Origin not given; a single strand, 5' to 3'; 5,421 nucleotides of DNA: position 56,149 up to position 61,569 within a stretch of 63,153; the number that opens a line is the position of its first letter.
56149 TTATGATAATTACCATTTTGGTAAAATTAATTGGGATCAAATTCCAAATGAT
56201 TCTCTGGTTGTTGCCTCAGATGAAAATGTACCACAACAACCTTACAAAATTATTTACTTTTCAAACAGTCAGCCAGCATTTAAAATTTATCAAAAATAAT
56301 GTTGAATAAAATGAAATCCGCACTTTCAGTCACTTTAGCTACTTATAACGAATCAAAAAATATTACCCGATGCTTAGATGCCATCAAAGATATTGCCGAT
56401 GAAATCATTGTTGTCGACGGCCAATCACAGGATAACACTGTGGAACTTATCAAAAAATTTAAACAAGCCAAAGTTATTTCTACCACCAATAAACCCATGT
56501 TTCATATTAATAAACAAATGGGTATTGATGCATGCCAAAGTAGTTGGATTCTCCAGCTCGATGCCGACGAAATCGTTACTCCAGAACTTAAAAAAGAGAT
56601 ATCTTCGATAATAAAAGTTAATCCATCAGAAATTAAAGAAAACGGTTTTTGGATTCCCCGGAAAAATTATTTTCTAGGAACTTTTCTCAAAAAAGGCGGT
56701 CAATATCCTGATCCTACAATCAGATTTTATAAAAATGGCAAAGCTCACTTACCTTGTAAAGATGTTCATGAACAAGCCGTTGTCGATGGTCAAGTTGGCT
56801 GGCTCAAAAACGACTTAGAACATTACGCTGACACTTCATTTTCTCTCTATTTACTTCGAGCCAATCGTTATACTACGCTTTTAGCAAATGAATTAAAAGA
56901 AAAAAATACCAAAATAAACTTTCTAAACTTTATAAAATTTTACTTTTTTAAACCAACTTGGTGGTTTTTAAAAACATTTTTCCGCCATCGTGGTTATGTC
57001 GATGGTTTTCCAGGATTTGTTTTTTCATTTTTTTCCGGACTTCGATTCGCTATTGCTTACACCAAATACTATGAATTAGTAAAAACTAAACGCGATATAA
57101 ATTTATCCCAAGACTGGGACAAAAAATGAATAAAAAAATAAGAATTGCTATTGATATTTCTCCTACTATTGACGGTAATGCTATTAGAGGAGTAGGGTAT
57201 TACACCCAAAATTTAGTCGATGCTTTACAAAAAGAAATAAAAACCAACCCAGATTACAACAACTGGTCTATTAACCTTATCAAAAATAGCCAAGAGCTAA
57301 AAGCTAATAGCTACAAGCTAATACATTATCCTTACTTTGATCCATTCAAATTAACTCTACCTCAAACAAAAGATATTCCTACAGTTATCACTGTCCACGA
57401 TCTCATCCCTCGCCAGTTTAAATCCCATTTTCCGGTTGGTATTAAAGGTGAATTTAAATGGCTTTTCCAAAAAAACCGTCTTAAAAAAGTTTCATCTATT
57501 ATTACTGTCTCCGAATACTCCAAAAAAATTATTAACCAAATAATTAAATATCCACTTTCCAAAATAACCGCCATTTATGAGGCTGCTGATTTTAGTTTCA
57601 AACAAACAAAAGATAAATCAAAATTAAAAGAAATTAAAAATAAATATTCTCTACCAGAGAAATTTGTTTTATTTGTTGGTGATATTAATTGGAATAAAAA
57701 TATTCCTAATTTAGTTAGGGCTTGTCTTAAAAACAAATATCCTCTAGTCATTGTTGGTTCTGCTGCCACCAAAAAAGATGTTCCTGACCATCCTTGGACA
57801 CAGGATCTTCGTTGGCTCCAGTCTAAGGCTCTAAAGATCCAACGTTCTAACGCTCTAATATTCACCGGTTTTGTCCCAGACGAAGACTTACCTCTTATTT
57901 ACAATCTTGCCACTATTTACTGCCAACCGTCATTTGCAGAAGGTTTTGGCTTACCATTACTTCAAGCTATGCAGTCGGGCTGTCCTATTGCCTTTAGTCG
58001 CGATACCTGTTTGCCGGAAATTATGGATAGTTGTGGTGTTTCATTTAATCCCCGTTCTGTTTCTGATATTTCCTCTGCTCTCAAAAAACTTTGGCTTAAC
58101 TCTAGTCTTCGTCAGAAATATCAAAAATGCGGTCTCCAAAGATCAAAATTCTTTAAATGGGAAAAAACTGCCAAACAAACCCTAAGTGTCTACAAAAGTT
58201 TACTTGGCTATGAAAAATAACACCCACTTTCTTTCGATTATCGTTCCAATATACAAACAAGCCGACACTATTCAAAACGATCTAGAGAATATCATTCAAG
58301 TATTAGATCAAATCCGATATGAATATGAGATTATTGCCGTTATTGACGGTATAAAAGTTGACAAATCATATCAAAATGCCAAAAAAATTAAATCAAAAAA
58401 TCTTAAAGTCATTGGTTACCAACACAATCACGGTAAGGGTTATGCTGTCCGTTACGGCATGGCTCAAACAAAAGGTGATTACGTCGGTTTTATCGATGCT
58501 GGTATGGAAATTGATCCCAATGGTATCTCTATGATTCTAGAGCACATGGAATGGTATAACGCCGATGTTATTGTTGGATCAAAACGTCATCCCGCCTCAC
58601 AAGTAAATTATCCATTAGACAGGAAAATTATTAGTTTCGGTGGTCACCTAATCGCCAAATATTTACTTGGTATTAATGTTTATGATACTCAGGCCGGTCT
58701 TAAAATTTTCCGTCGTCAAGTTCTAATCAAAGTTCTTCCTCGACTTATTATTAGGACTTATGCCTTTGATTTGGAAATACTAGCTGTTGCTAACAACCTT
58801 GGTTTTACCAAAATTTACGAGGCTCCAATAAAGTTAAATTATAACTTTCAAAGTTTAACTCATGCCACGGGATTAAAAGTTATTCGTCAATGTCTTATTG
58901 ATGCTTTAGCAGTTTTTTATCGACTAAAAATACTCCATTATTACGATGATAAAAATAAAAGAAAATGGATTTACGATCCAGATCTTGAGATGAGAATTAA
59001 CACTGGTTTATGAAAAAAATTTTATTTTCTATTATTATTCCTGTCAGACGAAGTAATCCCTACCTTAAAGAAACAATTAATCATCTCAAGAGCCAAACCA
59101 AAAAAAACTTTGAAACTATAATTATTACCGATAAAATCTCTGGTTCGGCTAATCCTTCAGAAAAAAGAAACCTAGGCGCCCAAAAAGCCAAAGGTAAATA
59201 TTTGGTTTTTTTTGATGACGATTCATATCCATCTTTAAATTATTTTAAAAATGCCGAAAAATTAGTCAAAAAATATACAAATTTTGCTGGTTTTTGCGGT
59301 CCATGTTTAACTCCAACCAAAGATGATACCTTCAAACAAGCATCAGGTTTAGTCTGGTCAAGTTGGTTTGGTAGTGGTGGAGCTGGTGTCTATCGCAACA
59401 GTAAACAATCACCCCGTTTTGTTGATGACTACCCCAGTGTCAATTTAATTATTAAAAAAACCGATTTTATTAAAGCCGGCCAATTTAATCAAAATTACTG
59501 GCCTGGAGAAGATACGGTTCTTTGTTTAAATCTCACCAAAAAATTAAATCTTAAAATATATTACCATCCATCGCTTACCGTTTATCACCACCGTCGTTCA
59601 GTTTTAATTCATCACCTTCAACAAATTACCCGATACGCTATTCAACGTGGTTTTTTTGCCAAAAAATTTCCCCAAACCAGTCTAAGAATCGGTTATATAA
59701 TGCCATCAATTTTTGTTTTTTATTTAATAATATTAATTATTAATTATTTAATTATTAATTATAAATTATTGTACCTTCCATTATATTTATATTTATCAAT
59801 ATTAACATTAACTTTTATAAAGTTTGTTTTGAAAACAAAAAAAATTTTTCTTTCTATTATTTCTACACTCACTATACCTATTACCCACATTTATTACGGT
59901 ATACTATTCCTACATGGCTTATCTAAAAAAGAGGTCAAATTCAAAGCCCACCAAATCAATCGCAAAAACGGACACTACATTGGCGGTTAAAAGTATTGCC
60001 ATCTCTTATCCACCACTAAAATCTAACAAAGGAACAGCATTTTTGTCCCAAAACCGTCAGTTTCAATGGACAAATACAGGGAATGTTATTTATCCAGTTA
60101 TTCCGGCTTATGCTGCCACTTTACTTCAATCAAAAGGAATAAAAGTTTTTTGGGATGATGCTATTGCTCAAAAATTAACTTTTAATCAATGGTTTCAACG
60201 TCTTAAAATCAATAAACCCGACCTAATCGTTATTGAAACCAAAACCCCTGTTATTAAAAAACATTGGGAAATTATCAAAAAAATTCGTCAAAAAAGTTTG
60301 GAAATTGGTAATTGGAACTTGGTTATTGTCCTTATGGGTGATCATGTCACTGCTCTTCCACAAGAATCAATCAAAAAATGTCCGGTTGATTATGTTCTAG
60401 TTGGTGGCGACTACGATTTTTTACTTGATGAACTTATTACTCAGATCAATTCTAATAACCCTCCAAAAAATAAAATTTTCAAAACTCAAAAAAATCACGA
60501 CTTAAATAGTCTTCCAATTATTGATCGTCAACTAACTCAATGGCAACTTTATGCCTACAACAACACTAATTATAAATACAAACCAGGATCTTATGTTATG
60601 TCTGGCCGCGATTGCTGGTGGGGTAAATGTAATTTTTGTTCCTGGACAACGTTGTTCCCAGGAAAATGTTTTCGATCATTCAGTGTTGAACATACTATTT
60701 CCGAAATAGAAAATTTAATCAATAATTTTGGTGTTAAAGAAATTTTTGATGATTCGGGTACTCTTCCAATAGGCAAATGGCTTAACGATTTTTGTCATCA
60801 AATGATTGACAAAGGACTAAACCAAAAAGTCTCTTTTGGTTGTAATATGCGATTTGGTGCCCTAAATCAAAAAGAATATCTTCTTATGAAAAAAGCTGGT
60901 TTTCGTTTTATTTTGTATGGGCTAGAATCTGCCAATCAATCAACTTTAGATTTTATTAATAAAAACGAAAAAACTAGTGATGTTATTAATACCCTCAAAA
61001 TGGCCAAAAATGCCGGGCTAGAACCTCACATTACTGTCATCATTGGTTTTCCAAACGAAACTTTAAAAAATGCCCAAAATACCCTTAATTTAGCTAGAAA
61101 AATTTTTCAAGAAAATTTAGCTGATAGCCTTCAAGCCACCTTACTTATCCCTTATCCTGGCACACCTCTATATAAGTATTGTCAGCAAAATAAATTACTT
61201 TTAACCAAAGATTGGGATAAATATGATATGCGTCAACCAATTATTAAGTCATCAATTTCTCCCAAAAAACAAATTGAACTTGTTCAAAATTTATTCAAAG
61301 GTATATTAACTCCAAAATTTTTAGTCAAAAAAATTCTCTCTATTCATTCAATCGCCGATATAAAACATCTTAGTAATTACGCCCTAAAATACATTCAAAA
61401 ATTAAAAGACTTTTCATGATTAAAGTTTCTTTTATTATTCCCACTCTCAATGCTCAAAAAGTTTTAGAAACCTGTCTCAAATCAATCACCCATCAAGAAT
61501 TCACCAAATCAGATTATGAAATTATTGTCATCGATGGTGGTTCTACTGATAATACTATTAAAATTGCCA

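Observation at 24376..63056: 39-kb, 32-gene envelope-glycosylation supercluster dominated by GT-C-like membrane glycosyltransferases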

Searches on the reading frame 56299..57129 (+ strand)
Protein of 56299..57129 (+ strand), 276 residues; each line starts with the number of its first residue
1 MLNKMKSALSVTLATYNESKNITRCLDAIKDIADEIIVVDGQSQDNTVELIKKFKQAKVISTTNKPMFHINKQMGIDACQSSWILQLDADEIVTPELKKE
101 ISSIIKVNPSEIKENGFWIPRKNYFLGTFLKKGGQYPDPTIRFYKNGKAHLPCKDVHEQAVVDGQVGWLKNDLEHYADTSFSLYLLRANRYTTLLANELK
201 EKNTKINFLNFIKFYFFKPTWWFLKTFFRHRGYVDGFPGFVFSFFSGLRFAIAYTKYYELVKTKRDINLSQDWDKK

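Call 6: search_protein_families(library=pfam, proteins=[window:56299-57129:+], max_evalue=0.01)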
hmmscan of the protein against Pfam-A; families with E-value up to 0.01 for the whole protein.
window:56299-57129:+ (276 aa): 4 families
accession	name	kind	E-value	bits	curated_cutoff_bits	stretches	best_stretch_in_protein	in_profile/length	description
PF00535.33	Glycos_transf_2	-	1e-19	71.5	23.3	1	10-100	1-98/168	Glycosyl transferase family 2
PF13704.12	Glyco_tranf_2_4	-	9.8e-08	32.8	27.5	1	17-95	2-86/98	Glycosyl transferase family 2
PF10111.15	Glyco_tranf_2_2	-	0.00017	21.6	27.3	1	31-107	27-108/276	Glycosyltransferase like family 2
PF13641.12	Glyco_tranf_2_3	-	0.0032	18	27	1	9-98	3-104/230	Glycosyltransferase like family 2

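Call 28: search_protein_families(library=ncbifam, proteins=[window:56299-57129:+], max_evalue=0.00001)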
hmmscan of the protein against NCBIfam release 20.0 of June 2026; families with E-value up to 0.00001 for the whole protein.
window:56299-57129:+ (276 aa): 6 families
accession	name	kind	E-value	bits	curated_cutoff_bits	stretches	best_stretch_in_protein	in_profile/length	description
TIGR04195.1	S_glycosyl_SunS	equivalog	4.7e-15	55.4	350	1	10-106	60-156/421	SunS family peptide S-glycosyltransferase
TIGR04283.1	glyco_like_mftF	equivalog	1.2e-12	47.9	182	1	9-106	1-98/221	TIGR04283 family arsenosugar biosynthesis glycosyltransferase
NF007482.0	PRK10073.1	equivalog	3.4e-08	32.9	423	1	5-108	4-113/334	glycosyltransferase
NF038302.1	EPS_HpsE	equivalog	6.2e-07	28.7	300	1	9-96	3-102/307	hormogonium polysaccharide biosynthesis glycosyltransferase HpsE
NF045692.1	OglycostaseCruG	equivalog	6.2e-07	28.7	600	1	7-107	41-151/386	2'-O-glycosyltransferase CruG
NF041875.1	EPS_EpsD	equivalog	1.5e-06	27.9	370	1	9-97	1-96/325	exopolysaccharide biosynthesis glycosyltransferase EpsD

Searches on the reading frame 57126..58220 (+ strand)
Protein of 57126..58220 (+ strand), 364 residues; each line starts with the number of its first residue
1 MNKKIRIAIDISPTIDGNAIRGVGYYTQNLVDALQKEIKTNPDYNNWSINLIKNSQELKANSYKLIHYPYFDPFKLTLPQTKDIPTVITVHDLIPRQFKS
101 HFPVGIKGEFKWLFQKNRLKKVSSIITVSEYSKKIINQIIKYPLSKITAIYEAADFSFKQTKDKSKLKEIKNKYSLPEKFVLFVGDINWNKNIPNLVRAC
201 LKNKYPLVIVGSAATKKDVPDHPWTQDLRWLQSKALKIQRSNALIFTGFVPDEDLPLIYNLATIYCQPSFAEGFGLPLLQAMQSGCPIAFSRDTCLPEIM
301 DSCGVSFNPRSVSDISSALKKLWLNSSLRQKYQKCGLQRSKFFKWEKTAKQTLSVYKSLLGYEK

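Call 6: search_protein_families(library=pfam, proteins=[window:57126-58220:+], max_evalue=0.01)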
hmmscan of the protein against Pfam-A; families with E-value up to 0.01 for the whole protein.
window:57126-58220:+ (364 aa): 3 families
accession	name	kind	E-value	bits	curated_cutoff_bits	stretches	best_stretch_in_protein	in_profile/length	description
PF00534.26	Glycos_transf_1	-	8.3e-24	84.5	26.4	1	173-334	8-167/172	Glycosyl transferases group 1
PF13692.12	Glyco_trans_1_4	-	6.3e-17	62.6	27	1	179-323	2-140/142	Glycosyl transferases group 1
PF13439.12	Glyco_transf_4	-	1.5e-10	41.8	28.5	1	49-155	59-167/170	Glycosyltransferase Family 4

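Call 51: search_protein_families(library=ncbifam, proteins=[window:57126-58220:+], max_evalue=0.0001)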
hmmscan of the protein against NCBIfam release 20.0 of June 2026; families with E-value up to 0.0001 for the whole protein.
window:57126-58220:+ (364 aa): 16 families
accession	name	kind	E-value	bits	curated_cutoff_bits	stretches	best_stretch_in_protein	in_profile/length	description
TIGR02149.1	glgA_Coryne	subfamily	6.9e-22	78.1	302.4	1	82-359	105-390/391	glycogen synthase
TIGR04047.1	MSMEG_0565_glyc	hypoth_equivalog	2.7e-20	72.8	259.85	1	118-357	135-372/373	MSMEG_0565 family glycosyltransferase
TIGR04157.1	glyco_rSAM_CFB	subfamily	6.1e-15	55.1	400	1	115-304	163-345/406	TIGR04157 family glycosyltransferase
NF053787.1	GlcN_PG_synth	equivalog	1.8e-12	46.8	480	1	167-360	184-360/361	N-acetylglucosaminyl phosphatidylglycerol synthase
TIGR03449.1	mycothiol_MshA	equivalog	1.2e-11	44.1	462.5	1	146-359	189-403/406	D-inositol-3-phosphate glycosyltransferase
NF041010.1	glycosy_Agl16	equivalog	1.9e-10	40.1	575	1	74-359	95-351/352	glycosylation protein Agl16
NF038295.1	EPS_HpsP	equivalog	8.8e-10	38.1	550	1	161-359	188-387/388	hormogonium polysaccharide biosynthesis glycosyltransferase HpsP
TIGR02472.1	sucr_P_syn_N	equivalog_domain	8.9e-10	38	576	1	181-354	251-436/439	sucrose-phosphate synthase, putative, glycosyltransferase domain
NF053513.1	Gtran_IagA_BgsA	equivalog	1.4e-09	37.4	460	1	118-359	102-331/333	LTA glycolipid anchor biosynthesis glycosyltransferase, IagA/BgsA family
NF047684.1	TeichurnBiosyTuaC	equivalog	7.8e-09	34.9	550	1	117-359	160-389/391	teichuronic acid biosynthesis protein TuaC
TIGR03088.1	stp2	hypoth_equivalog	4.2e-08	32.6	409.05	1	120-360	135-374/374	TIGR03088 family PEP-CTERM/XrtA system glycosyltransferase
NF049988.1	MGlcDAGSynMgs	equivalog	1.2e-07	31.5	400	1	116-360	148-388/398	alpha-monoglucosyldiacylglycerol synthase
TIGR03999.1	thiol_BshA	equivalog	3e-07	29.7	273.7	1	120-360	143-374/375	N-acetyl-alpha-D-glucosaminyl L-malate synthase BshA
TIGR02468.1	sucrsPsyn_pln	equivalog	1.7e-06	26.1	1143.95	1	253-355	559-667/1051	sucrose-phosphate synthase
NF038298.1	EPS_HpsO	equivalog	2.5e-06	26.6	575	1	169-359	190-387/388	hormogonium polysaccharide biosynthesis glycosyltransferase HpsO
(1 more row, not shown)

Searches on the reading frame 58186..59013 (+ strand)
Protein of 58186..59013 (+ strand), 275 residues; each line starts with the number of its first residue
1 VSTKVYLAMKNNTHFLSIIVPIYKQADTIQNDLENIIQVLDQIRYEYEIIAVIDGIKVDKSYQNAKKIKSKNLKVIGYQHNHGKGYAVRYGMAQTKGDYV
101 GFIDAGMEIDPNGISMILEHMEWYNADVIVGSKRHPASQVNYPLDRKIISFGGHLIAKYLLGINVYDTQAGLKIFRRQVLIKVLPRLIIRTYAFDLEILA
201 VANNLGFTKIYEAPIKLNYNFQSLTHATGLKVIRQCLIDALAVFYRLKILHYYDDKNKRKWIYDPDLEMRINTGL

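Call 6: search_protein_families(library=pfam, proteins=[window:58186-59013:+], max_evalue=0.01)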
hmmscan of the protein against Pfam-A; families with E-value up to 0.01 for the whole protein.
window:58186-59013:+ (275 aa): 2 families
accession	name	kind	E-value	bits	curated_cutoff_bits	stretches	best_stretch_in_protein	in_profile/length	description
PF00535.33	Glycos_transf_2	-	1.5e-22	80.8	23.3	1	17-183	1-167/168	Glycosyl transferase family 2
PF10111.15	Glyco_tranf_2_2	-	0.00066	19.7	27.3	1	17-109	1-94/276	Glycosyltransferase like family 2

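Call 28: search_protein_families(library=ncbifam, proteins=[window:58186-59013:+], max_evalue=0.00001)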
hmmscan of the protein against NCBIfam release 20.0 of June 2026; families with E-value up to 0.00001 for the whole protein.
window:58186-59013:+ (275 aa): 12 families
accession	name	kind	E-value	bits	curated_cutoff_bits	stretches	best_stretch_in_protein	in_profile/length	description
TIGR03937.1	PgaC_IcaA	equivalog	1.7e-13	50.3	422.3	1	10-122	41-151/407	poly-beta-1,6-N-acetyl-D-glucosamine synthase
NF007482.0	PRK10073.1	equivalog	1.2e-12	47.5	423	1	9-128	1-117/334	glycosyltransferase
NF047588.1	GlcsyltransPgfSStrep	equivalog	1.5e-10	40.8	500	1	16-182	3-166/308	glycosyltransferase PgfS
NF041875.1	EPS_EpsD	equivalog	1.3e-09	38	370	1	16-143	1-126/325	exopolysaccharide biosynthesis glycosyltransferase EpsD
NF007986.1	PRK10714.1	equivalog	1.9e-09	37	529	1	14-181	6-170/316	undecaprenyl-phosphate 4-deoxy-4-formamido-L-arabinose transferase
TIGR04182.1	glyco_TIGR04182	equivalog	6.2e-09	35.6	325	1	18-234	4-205/293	S-layer glycoprotein N-glycosyltransferase AglJ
NF058614.1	PPMAGASynPpgS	equivalog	1.3e-08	34.6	370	1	18-224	4-203/226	polyprenyl-phospho-N-acetylgalactosaminyl synthase PpgS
TIGR03111.1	glyc2_xrt_Gpos1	hypoth_equivalog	2.3e-08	33.3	363.95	1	14-122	49-157/439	TIGR03111 family XrtG-associated glycosyltransferase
TIGR04283.1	glyco_like_mftF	equivalog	4.5e-08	33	182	1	16-121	1-97/221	TIGR04283 family arsenosugar biosynthesis glycosyltransferase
NF047683.1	TeichurnBiosyTuaG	equivalog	1.3e-07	31.5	400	1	9-122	1-112/252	teichuronic acid biosynthesis protein TuaG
NF010496.0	PRK13915.1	equivalog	1.3e-07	31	262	1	8-113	26-134/307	glucosyl-3-phosphoglycerate synthase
NF038302.1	EPS_HpsE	equivalog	5.2e-06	25.6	300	1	16-145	3-135/307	hormogonium polysaccharide biosynthesis glycosyltransferase HpsE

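Call 67: search_solved_structures(query=window:58186-59013:+, max_evalue=0.00001)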
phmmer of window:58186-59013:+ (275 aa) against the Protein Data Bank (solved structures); distinct sequences matched with E-value up to 0.00001: 5.
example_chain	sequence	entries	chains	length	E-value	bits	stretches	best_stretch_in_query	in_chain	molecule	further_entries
5mlz_A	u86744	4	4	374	3.5e-11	46.5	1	16-183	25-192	Dolichol monophosphate mannose synthase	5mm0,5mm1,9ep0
5eke_A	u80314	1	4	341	4.4e-10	42.9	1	9-134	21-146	Uncharacterized glycosyltransferase sll0501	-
5ekp_C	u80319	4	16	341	4.4e-10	42.9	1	9-134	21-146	Uncharacterized glycosyltransferase sll0501 | Glycosyltransferase sll0501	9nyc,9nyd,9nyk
9nye_A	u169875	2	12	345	4.5e-10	42.9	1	9-134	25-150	Glycosyltransferase sll0501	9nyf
9hwj_A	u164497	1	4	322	5.7e-06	29.4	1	16-134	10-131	Undecaprenyl-phosphate 4-deoxy-4-formamido-L-arabinose transferase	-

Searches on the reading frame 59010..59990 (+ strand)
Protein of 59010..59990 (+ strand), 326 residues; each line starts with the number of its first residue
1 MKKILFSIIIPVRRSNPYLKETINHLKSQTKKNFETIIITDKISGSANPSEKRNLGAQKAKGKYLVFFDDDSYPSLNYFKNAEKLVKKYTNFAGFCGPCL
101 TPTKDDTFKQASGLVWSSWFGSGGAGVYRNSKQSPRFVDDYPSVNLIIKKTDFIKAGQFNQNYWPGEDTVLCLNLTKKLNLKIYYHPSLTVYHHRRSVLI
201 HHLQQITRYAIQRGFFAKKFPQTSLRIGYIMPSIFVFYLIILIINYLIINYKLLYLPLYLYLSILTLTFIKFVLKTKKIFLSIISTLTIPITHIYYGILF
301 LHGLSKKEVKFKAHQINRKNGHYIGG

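Call 6: search_protein_families(library=pfam, proteins=[window:59010-59990:+], max_evalue=0.01)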
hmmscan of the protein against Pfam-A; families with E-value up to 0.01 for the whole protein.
window:59010-59990:+ (326 aa): 3 families
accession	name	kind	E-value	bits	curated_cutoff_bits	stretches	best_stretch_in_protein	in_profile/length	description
PF00535.33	Glycos_transf_2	-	1.2e-11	45.2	23.3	2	7-41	1-35/168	Glycosyl transferase family 2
PF10111.15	Glyco_tranf_2_2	-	6.3e-08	32.9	27.3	1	50-179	70-203/276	Glycosyltransferase like family 2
PF13632.12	Glyco_trans_2_3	-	0.0011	19.3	27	1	66-262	3-190/198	Glycosyl transferase family group 2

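Call 28: search_protein_families(library=ncbifam, proteins=[window:59010-59990:+], max_evalue=0.00001)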
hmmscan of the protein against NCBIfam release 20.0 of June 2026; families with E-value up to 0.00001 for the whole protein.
window:59010-59990:+ (326 aa): 4 families
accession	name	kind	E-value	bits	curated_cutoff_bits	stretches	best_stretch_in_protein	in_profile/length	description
TIGR03965.1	mycofact_glyco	equivalog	3e-12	46.2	280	1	47-223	140-310/467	mycofactocin biosynthesis glycosyltransferase MftF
NF041875.1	EPS_EpsD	equivalog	1.9e-10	40.7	370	1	47-222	65-236/325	exopolysaccharide biosynthesis glycosyltransferase EpsD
TIGR04283.1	glyco_like_mftF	equivalog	1.5e-08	34.5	182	0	7-44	2-38/221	TIGR04283 family arsenosugar biosynthesis glycosyltransferase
NF038302.1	EPS_HpsE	equivalog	9e-08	31.4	300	0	6-97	34-122/307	hormogonium polysaccharide biosynthesis glycosyltransferase HpsE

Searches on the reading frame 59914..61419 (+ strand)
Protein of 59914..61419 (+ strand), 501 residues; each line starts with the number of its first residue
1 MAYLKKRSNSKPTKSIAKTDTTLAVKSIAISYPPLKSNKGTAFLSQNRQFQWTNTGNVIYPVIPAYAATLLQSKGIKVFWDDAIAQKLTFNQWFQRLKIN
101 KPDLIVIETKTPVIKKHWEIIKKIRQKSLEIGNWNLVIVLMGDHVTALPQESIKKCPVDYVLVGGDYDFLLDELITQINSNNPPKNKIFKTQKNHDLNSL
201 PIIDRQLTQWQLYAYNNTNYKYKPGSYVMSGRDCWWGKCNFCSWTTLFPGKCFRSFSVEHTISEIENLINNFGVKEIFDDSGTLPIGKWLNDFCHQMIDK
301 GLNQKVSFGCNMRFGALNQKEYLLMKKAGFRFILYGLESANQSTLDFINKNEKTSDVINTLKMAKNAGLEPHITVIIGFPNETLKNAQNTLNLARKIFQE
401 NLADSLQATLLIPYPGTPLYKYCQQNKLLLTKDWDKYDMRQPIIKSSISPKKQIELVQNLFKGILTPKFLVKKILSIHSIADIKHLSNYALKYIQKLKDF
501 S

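Call 6: search_protein_families(library=pfam, proteins=[window:59914-61419:+], max_evalue=0.01)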
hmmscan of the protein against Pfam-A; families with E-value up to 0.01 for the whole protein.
window:59914-61419:+ (501 aa): 3 families
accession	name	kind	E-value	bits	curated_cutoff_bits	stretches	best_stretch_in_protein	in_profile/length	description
PF04055.27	Radical_SAM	-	6.1e-14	53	29.5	1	232-393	5-165/166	Radical SAM superfamily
PF02310.24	B12-binding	-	0.0045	17.2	32.1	0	56-164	9-111/121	B12 binding domain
PF25199.1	nSTAND_NTPase5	-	0.0083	16.4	34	0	67-128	62-123/145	Novel STAND NTPase 5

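Call 51: search_protein_families(library=ncbifam, proteins=[window:59914-61419:+], max_evalue=0.0001)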
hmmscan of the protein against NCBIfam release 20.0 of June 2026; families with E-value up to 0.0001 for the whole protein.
window:59914-61419:+ (501 aa): 25 families
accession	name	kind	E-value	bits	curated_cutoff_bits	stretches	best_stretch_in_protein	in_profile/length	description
TIGR03471.1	HpnJ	equivalog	1.1e-36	126.8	577.6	1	59-434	32-398/472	hopanoid biosynthesis associated radical SAM protein HpnJ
TIGR02026.1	BchE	equivalog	7.1e-33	114.2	481.35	1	65-461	26-424/497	magnesium-protoporphyrin IX monomethyl ester anaerobic oxidative cyclase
TIGR04072.2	rSAM_ladder_B12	equivalog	4e-25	88.3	360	1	58-397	15-349/443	lipid biosynthesis B12-binding/radical SAM protein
TIGR04013.1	B12_SAM_MJ_1487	hypoth_equivalog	2.9e-23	82.3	251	2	330-423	266-357/382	TIGR04013 family B12-binding domain/radical SAM domain-containing protein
TIGR04479.1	bcpD_PhpK_rSAM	subfamily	6e-19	67.8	600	1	221-396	237-408/504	PhpK family radical SAM P-methyltransferase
NF050148.1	rSAM_ApyD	equivalog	2.4e-18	65.9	750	1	228-422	202-392/645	RiPP biosynthesis radical SAM protein ApyD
TIGR03975.1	rSAM_ocin_1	subfamily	3.5e-16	58.8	281.85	1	166-395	189-428/606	RiPP maturation radical SAM C-methyltransferase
TIGR04385.1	B12_rSAM_cofa1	equivalog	3.9e-13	49.4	450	1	190-399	163-366/438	B12 lower ligand biosynthesis radical SAM protein BzaD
TIGR04367.1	HpnR_B12_rSAM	equivalog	2.3e-12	46.2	650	1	224-485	185-427/490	hopanoid C-3 methylase HpnR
TIGR04014.1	B12_SAM_MJ_0865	equivalog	1.5e-11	43.7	360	1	226-422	161-357/434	methyl-coenzyme M reductase glutamine C-methyltransferase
TIGR04295.1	B12_rSAM_oligo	hypoth_equivalog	1.4e-10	40.4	400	1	60-421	24-382/422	TIGR04295 family B12-binding domain-containing radical SAM protein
NF040546.1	rSAM_CUAEP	equivalog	4e-10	39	500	1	135-436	77-381/468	CUAEP/CCAEP-tail radical SAM (seleno)protein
NF033070.1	rSAM_AprD4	equivalog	8.6e-09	34.8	500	1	191-426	164-393/456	AprD4 family radical SAM diol-dehydratase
NF045585.1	rSAM_slr0320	equivalog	2.1e-08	33.1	775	1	215-439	227-452/511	photosystem II high light acclimation radical SAM protein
NF038361.1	rSAM_Sden_1168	equivalog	2.5e-08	32.9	575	1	193-459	246-510/560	Sden_1168 family B12-binding radical SAM P-methyltransferase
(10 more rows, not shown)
